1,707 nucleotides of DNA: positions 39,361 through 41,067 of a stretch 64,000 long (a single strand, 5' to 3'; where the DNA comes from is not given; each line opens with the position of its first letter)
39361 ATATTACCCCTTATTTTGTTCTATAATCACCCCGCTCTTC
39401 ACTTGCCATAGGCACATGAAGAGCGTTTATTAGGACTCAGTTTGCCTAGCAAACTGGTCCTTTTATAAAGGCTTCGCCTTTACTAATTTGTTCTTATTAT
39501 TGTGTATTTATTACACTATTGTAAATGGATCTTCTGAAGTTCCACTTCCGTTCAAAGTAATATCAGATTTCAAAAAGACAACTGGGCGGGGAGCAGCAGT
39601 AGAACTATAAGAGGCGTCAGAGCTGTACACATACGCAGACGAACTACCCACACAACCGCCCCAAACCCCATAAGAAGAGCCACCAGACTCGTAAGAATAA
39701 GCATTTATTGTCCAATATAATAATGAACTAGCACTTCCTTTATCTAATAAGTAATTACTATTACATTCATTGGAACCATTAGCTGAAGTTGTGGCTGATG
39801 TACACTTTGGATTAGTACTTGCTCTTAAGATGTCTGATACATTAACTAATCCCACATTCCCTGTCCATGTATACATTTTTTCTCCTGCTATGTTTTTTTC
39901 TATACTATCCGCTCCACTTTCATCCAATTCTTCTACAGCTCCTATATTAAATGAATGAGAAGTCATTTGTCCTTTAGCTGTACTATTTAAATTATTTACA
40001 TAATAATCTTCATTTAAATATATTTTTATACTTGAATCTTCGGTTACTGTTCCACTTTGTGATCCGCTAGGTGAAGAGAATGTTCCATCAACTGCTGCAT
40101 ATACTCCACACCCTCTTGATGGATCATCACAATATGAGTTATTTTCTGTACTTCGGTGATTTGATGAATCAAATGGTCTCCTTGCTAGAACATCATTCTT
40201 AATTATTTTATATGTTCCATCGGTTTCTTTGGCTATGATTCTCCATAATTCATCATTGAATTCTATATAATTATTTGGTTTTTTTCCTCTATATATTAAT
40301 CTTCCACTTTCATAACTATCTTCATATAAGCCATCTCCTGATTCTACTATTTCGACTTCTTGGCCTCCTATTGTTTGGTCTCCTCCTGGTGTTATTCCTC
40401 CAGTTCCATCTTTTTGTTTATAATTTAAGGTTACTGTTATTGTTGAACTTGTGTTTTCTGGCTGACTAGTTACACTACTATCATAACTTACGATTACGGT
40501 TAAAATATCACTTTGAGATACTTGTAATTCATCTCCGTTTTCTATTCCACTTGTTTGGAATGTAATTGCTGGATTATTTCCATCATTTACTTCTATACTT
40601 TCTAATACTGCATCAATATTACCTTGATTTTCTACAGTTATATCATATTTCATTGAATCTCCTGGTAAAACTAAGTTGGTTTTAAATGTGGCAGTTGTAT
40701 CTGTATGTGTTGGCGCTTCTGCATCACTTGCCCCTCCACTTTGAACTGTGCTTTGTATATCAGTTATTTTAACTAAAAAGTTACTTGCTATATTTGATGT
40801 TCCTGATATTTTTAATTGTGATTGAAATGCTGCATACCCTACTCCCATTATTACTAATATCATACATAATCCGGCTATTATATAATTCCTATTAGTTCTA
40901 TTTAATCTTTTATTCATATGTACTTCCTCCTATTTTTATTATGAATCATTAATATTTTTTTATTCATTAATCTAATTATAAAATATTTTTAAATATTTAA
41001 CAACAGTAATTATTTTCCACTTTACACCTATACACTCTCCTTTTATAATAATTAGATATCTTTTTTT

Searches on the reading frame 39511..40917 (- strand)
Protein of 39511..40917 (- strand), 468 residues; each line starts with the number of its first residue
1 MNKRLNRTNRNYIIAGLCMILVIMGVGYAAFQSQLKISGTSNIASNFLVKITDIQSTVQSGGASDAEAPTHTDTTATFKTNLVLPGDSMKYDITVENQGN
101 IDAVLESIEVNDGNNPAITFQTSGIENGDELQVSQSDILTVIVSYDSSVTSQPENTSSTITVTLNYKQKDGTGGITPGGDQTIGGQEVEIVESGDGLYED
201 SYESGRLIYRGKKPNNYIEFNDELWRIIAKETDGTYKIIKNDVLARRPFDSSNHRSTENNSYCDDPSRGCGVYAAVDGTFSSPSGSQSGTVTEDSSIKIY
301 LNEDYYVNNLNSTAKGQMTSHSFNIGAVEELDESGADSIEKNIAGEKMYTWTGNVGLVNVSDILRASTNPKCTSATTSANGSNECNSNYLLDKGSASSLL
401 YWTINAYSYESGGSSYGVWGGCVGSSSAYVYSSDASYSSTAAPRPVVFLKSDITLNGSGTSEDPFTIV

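Call 6: search_protein_families(library=pfam, proteins=[window:39511-40917:-], max_evalue=0.01)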
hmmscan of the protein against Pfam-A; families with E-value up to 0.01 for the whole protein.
window:39511-40917:- (468 aa): 1 family
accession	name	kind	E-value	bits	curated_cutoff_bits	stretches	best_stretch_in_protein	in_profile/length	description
PF22544.2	HYDIN_VesB_CFA65-like_Ig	-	0.002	18.7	25.5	1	85-169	17-91/100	HYDIN/CFA65/VesB-like, Ig-like domain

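Call 11: search_protein_families(library=ncbifam, proteins=[window:39511-40917:-], max_evalue=0.01)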
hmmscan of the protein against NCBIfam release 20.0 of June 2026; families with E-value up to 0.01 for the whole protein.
window:39511-40917:- (468 aa): 0 families

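Call 26: find_encoding_contigs(protein=window:39511-40917:-, flank=8000, max_places=10)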
Protein window:39511-40917:- (468 aa): 6 contigs read that carry it; 1 place shown.
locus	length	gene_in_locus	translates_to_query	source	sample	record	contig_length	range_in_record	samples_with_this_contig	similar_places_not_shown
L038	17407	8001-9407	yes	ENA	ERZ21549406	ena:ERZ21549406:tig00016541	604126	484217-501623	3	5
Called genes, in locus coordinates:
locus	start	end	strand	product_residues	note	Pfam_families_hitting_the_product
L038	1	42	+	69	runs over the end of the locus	PF00403:HMA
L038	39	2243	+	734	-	PF00403:HMA, PF08282:Hydrolase_3 (faint), PF00122:E1-E2_ATPase, PF00702:Hydrolase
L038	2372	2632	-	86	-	PF04232:SpoVS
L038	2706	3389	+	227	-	-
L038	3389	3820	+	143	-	PF01592:NifU_N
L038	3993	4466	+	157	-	PF01797:Y1_Tnp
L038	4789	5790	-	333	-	PF02899:Phage_int_SAM_1, PF00589:Phage_integrase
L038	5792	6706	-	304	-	PF00589:Phage_integrase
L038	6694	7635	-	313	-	PF00589:Phage_integrase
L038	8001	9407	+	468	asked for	-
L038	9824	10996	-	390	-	-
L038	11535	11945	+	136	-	-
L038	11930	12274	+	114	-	PF22296:bAvd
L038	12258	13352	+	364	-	PF00078:RVT_1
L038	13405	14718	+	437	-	PF19295:SufBD_N, PF01458:SUFBD_core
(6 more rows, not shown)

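Call 35: list_cluster_members(proteins=[window:39511-40917:-, window:37922-39094:+, window:35566-36675:-, window:35566-36660:-])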
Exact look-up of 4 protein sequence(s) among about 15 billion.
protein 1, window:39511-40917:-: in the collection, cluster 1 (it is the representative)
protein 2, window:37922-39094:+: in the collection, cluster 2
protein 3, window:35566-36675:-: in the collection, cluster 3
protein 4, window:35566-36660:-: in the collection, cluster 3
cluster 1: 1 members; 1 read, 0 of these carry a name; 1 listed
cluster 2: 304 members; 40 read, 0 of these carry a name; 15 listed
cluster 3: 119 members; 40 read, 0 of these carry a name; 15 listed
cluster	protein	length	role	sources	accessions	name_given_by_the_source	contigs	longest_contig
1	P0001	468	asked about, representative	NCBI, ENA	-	-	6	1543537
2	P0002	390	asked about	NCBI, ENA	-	-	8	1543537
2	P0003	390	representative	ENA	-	-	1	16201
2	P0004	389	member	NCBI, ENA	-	-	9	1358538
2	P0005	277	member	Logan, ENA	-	-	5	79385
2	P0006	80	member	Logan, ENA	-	-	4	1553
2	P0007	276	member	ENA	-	-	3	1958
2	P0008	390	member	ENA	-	-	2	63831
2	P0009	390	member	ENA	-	-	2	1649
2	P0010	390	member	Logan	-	-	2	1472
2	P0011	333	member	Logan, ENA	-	-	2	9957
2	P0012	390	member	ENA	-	-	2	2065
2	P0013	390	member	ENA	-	-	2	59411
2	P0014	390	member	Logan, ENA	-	-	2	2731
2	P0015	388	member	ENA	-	-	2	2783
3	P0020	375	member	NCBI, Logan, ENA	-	-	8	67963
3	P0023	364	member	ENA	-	-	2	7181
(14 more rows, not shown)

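Call 36: find_encoding_contigs(protein=P0020, flank=7000, max_places=10)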
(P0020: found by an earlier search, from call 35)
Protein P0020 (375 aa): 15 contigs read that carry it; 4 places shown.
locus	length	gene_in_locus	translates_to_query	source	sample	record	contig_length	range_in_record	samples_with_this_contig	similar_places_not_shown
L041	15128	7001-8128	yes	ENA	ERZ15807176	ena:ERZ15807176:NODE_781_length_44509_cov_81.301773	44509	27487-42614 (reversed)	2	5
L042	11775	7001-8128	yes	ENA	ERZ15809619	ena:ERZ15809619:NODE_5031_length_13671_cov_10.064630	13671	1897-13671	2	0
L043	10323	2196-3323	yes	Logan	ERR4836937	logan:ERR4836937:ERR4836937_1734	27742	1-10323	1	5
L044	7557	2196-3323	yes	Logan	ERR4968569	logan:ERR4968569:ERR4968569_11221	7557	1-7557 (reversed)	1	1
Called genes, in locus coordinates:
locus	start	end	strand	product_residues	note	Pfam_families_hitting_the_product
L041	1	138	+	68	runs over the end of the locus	PF00403:HMA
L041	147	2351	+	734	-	PF00403:HMA, PF08282:Hydrolase_3 (faint), PF00122:E1-E2_ATPase, PF00702:Hydrolase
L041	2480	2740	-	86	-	PF04232:SpoVS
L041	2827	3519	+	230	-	-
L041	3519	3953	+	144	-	PF01592:NifU_N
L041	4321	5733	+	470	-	-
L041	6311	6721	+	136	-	-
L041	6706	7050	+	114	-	PF22296:bAvd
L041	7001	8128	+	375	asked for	PF00078:RVT_1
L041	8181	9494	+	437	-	PF19295:SufBD_N, PF01458:SUFBD_core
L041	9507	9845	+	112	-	-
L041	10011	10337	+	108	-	PF00436:SSB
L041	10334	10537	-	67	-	PF12844:HTH_19, PF13560:HTH_31 (weak), PF01381:HTH_3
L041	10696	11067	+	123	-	PF12844:HTH_19, PF13560:HTH_31, PF01381:HTH_3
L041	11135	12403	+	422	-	PF02885:Glycos_trans_3N, PF00591:Glycos_transf_3, PF07831:PYNP_C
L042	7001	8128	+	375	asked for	PF00078:RVT_1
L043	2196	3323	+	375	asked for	PF00078:RVT_1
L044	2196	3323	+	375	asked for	PF00078:RVT_1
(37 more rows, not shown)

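Call 41: find_encoding_contigs(protein=P0023, flank=7000, max_places=6)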
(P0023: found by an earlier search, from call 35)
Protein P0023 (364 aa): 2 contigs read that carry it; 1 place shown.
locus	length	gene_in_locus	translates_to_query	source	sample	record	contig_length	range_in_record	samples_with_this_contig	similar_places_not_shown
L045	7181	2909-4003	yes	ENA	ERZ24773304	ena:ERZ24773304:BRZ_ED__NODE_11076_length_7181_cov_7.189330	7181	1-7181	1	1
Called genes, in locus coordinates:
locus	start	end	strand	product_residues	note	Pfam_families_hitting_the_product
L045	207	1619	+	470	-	-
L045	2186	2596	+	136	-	-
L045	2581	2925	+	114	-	PF22296:bAvd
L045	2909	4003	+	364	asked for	PF00078:RVT_1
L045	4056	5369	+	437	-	PF19295:SufBD_N, PF01458:SUFBD_core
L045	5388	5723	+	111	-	-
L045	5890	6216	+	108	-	PF00436:SSB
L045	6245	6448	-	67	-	PF12844:HTH_19, PF13560:HTH_31 (weak), PF01381:HTH_3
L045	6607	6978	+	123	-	PF12844:HTH_19, PF13560:HTH_31, PF01381:HTH_3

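Call 68: search_solved_structures(query=window:39511-40917:-, max_evalue=1)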
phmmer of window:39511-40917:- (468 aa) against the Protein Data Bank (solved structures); distinct sequences matched with E-value up to 1: 0.

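Call 70: find_homologous_proteins(query=window:39511-40917:-, max_evalue=1e-10)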
Query window:39511-40917:- (468 aa): 1786 proteins with E <= 1e-10 among 8000 candidates; the best 120 are listed.
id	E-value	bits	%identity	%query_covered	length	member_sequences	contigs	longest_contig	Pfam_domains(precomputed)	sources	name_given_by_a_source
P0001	0.0e+0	1027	100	100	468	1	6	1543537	-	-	-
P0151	2.5e-263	892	88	100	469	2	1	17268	-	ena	-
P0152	9.9e-263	890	88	100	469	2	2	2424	-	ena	-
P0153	3.9e-261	885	88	100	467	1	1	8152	-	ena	-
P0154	7.7e-260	880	87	100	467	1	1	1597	-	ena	-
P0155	1.4e-259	879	87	100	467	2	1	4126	-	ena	-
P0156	4.9e-258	874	86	100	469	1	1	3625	-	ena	-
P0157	6.8e-258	874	87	100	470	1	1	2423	-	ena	-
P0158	1.2e-255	866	87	100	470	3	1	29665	-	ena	-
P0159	3.5e-254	862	86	100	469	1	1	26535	-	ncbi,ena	-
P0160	5.7e-254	861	86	100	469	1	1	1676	-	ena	-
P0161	2.5e-253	859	85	100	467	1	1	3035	-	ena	-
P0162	3.5e-252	855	86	100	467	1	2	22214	-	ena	-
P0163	2.1e-251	852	85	100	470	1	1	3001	-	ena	-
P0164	5.1e-251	851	85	100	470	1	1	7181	-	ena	-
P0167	4.8e-248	841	84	100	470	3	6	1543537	-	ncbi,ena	-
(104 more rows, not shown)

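Call 71: find_encoding_contigs(protein=P0167, flank=7000, max_places=6)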
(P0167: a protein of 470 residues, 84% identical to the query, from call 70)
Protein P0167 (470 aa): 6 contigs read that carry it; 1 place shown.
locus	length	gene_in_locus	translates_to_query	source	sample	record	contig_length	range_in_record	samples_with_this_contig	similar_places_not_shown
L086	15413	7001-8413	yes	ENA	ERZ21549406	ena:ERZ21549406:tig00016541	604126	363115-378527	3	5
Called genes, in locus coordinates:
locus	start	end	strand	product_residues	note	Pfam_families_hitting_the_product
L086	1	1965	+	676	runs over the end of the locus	PF00497:SBP_bac_3, PF00990:GGDEF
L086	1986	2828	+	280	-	PF03631:Virul_fac_BrkB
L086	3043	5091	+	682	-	PF27449:LtaS_N, PF00884:Sulfatase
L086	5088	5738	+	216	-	-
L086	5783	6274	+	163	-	-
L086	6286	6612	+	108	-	-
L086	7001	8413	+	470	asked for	-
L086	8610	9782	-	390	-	-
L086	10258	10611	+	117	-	PF14071:YlbD_coat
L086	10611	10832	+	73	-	PF14003:YlbE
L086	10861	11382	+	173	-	PF03602:Cons_hypoth95, PF02005:TRM (weak), PF05175:MTS, PF06325:PrmA (faint), PF02086:MethyltransfD12 (faint), PF02475:TRM5-TYW2_MTfase (weak), PF13847:Methyltransf_31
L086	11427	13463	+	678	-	PF03412:Peptidase_C39, PF00664:ABC_membrane, PF00005:ABC_tran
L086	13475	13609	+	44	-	-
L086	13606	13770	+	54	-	-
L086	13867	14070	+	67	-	PF01165:Ribosomal_S21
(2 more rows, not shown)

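Call 75: find_encoding_contigs(protein=P0008, flank=5000, max_places=6)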
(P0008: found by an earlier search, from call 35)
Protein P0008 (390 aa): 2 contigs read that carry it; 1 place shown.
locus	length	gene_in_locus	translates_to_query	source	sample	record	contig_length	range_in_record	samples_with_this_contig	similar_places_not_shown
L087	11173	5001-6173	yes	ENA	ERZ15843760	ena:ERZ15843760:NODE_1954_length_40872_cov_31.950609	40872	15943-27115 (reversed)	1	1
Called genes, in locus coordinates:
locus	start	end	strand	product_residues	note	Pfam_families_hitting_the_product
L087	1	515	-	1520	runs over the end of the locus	PF01580:FtsK_SpoIIIE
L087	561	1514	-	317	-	PF07661:MORN_2 (faint), PF07202:Tcp10_C (faint)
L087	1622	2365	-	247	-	PF01416:PseudoU_synth_1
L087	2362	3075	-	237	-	PF02361:CbiQ (faint)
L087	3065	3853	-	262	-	PF02463:SMC_N (weak), PF00005:ABC_tran, PF13304:AAA_21 (weak)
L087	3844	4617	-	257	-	PF13476:AAA_23 (weak), PF00005:ABC_tran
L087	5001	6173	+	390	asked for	-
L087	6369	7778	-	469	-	-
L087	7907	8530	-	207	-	PF03734:YkuD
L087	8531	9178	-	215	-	PF02557:VanY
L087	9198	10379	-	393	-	PF00246:Peptidase_M14 (faint)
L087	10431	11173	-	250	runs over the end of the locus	PF00106:adh_short, PF01370:Epimerase (weak), PF08659:KR, PF13561:adh_short_C2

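Call 76: find_encoding_contigs(protein=P0004, flank=5000, max_places=8)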
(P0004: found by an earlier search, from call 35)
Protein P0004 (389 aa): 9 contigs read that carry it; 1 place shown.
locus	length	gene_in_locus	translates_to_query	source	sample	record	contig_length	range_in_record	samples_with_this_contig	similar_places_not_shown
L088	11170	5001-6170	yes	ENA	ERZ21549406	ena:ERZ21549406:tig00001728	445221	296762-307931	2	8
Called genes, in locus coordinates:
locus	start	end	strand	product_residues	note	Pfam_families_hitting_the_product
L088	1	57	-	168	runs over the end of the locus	PF01966:HD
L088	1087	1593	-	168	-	PF01966:HD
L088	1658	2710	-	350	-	PF11258:DUF3048, PF17479:DUF3048_C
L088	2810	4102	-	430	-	PF09992:NAGPA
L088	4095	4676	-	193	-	-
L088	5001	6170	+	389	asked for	PF01609:DDE_Tnp_1 (faint)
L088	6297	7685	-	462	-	-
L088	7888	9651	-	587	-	PF01541:GIY-YIG, PF27096:UvrC_M, PF22920:UvrC_RNaseH, PF08459:UvrC_RNaseH_dom, PF14520:HHH_5 (weak)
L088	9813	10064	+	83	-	-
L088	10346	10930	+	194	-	PF01205:Impact_N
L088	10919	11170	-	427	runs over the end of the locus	PF00675:Peptidase_M16, PF05193:Peptidase_M16_C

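Call 80: find_encoding_contigs(protein=P0013, flank=3000, max_places=8)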
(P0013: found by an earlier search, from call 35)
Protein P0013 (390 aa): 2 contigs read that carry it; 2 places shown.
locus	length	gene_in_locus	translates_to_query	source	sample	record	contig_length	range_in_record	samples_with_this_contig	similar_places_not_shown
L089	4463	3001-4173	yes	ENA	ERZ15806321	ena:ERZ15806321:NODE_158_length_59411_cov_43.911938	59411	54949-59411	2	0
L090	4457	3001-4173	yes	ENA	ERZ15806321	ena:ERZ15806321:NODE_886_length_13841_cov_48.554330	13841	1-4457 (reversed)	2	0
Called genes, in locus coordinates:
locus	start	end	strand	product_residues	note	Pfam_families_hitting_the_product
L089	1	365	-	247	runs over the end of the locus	PF01416:PseudoU_synth_1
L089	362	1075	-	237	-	PF02361:CbiQ (faint)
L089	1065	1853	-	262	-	PF02463:SMC_N (weak), PF00005:ABC_tran, PF13304:AAA_21 (weak)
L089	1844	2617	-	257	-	PF13476:AAA_23 (weak), PF00005:ABC_tran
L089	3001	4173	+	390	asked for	-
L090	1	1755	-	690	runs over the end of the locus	PF00009:GTP_EFTU, PF03144:GTP_EFTU_D2, PF22042:EF-G_D2, PF14492:EFG_III, PF16658:RF3_C, PF03764:EFG_IV, PF00679:EFG_C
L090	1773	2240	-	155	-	PF00177:Ribosomal_S7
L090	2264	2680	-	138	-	PF00164:Ribosom_S12_S23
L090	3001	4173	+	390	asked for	-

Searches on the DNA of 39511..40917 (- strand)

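Call 52: search_rna_families(source=L045, start=1300, end=2300, threshold=evalue, max_evalue=1)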
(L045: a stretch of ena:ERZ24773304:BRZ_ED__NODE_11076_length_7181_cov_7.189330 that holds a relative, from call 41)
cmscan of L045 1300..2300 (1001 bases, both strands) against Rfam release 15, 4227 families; matches with E-value up to 1: 1.
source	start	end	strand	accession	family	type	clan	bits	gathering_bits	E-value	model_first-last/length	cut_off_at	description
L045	1586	1693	-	RF01828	SprD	Gene; sRNA;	-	20.1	100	0.13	1-142/142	no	Small pathogenicity island RNA D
